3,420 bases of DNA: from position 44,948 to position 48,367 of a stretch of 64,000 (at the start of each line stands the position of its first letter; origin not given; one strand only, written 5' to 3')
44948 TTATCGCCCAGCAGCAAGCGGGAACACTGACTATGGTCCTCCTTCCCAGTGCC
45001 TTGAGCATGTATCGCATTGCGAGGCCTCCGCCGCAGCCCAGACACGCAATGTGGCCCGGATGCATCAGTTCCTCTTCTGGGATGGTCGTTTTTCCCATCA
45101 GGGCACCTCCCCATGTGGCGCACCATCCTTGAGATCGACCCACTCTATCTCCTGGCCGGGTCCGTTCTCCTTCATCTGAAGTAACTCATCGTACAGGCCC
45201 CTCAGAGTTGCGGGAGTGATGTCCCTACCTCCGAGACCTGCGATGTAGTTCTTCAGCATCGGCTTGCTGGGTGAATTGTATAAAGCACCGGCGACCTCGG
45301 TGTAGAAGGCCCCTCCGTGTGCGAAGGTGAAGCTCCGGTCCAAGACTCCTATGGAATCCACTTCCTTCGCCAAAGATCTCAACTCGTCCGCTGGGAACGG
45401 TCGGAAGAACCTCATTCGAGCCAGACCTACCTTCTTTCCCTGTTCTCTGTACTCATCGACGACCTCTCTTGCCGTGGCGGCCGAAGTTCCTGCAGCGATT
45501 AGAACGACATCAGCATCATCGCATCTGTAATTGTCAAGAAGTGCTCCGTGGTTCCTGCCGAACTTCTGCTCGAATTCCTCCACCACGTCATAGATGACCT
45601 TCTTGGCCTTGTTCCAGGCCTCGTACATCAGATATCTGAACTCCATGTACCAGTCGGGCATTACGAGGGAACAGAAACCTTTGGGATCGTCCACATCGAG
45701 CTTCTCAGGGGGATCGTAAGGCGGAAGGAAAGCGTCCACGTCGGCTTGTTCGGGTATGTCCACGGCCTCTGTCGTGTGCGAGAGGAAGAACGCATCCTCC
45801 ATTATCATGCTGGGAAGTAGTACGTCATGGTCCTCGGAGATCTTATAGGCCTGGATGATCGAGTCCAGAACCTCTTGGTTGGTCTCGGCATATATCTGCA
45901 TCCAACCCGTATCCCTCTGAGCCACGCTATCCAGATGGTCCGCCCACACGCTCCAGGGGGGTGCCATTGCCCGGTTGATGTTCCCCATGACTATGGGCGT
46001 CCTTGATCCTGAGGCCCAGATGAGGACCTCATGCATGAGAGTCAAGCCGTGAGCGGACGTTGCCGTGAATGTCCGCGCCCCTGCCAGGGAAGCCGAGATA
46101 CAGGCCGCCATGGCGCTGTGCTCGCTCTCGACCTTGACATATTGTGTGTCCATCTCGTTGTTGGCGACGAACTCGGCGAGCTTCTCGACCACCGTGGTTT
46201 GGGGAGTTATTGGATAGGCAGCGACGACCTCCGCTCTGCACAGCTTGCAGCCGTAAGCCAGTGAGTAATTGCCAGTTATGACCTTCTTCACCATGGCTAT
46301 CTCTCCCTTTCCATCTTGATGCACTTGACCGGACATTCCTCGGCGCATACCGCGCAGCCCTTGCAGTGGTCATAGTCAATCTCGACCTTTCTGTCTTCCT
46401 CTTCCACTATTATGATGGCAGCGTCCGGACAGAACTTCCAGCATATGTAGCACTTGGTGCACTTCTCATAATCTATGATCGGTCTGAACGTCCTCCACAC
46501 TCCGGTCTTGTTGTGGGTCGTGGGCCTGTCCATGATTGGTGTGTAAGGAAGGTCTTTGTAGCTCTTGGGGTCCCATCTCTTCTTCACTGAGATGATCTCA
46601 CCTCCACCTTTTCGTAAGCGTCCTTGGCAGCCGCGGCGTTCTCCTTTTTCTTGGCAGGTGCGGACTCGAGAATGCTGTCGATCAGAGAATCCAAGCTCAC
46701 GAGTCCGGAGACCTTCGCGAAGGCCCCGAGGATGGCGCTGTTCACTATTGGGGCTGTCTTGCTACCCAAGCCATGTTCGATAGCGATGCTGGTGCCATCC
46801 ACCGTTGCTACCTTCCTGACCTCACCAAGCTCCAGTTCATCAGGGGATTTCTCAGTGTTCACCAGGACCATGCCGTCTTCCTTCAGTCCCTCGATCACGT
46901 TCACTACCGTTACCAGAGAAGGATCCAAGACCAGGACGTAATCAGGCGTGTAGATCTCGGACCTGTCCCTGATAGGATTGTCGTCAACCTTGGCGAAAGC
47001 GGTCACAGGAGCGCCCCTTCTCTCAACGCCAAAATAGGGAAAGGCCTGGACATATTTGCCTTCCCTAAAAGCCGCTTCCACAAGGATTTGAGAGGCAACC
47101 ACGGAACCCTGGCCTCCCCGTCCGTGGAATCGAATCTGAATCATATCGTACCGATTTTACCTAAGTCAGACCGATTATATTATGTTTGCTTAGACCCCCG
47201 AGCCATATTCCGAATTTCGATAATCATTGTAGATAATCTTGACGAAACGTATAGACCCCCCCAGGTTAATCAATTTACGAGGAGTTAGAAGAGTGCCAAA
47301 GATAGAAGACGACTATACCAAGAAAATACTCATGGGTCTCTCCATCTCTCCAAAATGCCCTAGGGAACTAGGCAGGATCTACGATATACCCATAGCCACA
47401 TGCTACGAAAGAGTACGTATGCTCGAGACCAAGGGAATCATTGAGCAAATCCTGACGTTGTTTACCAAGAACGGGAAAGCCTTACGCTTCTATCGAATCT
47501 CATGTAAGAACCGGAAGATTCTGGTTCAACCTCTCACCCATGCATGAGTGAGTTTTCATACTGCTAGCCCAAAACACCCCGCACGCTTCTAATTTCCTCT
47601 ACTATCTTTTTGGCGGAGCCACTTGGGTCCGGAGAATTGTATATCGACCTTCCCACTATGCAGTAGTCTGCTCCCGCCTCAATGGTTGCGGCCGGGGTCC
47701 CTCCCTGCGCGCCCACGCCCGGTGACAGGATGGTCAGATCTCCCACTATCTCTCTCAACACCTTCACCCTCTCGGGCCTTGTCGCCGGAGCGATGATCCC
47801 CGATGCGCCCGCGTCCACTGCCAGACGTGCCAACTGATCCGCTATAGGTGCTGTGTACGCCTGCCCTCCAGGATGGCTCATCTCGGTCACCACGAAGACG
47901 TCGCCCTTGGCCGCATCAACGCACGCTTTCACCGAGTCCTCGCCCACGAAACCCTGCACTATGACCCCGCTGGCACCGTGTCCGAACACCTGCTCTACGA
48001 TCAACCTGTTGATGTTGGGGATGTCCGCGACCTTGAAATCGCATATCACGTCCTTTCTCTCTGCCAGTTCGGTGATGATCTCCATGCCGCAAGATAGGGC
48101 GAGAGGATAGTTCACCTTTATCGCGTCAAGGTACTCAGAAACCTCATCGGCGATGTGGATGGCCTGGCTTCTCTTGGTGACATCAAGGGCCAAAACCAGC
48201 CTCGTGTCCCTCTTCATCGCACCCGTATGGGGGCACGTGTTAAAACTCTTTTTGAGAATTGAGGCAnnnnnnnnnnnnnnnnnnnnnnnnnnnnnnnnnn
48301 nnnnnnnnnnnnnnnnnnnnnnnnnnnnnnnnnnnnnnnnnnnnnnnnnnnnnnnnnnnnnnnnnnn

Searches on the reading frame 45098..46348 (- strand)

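Call 54: search_protein_families(library=pfam, proteins=[window:45098-46348:-], max_evalue=0.00001)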
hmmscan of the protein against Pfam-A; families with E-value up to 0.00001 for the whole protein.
window:45098-46348:- (416 aa): 3 families
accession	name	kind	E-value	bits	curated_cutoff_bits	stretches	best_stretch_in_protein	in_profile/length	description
PF01855.24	POR_N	-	6.8e-71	239.1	27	1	33-254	2-228/231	Pyruvate flavodoxin/ferredoxin oxidoreductase, thiamine diP-bdg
PF17147.9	PFOR_II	-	1e-30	106.5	27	1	279-380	1-100/102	Pyruvate:ferredoxin oxidoreductase core domain II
PF02780.25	Transketolase_C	-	1.4e-06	28.7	25.9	1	275-366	6-98/124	Transketolase, C-terminal domain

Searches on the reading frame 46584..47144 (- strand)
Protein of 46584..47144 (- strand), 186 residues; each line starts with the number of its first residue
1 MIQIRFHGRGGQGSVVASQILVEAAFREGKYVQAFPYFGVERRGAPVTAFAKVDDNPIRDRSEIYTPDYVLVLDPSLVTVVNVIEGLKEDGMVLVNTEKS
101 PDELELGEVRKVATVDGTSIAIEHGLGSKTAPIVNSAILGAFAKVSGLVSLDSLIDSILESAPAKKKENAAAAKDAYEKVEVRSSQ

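Call 85: search_protein_families(library=pfam, proteins=[window:46584-47144:-], max_evalue=0.00001)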
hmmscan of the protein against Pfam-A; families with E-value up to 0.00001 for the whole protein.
window:46584-47144:- (186 aa): 1 family
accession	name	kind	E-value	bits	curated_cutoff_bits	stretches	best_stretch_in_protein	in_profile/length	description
PF01558.24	POR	-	3.1e-39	135.3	27.4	1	10-178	1-173/173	Pyruvate ferredoxin/flavodoxin oxidoreductase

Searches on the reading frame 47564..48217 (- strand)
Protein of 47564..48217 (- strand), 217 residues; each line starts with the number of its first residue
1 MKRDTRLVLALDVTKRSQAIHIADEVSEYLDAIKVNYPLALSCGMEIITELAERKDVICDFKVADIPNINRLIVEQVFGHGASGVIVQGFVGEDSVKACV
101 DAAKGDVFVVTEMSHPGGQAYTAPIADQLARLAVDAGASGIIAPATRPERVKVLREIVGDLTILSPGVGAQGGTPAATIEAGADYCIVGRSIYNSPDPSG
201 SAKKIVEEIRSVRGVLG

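Call 85: search_protein_families(library=pfam, proteins=[window:47564-48217:-], max_evalue=0.00001)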
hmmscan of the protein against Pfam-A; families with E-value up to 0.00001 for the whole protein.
window:47564-48217:- (217 aa): 1 family
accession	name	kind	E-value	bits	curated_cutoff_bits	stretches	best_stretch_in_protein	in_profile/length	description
PF00215.30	OMPdecase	-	7.4e-47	160.5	27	1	5-205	1-221/221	Orotidine 5'-phosphate decarboxylase / HUMPS family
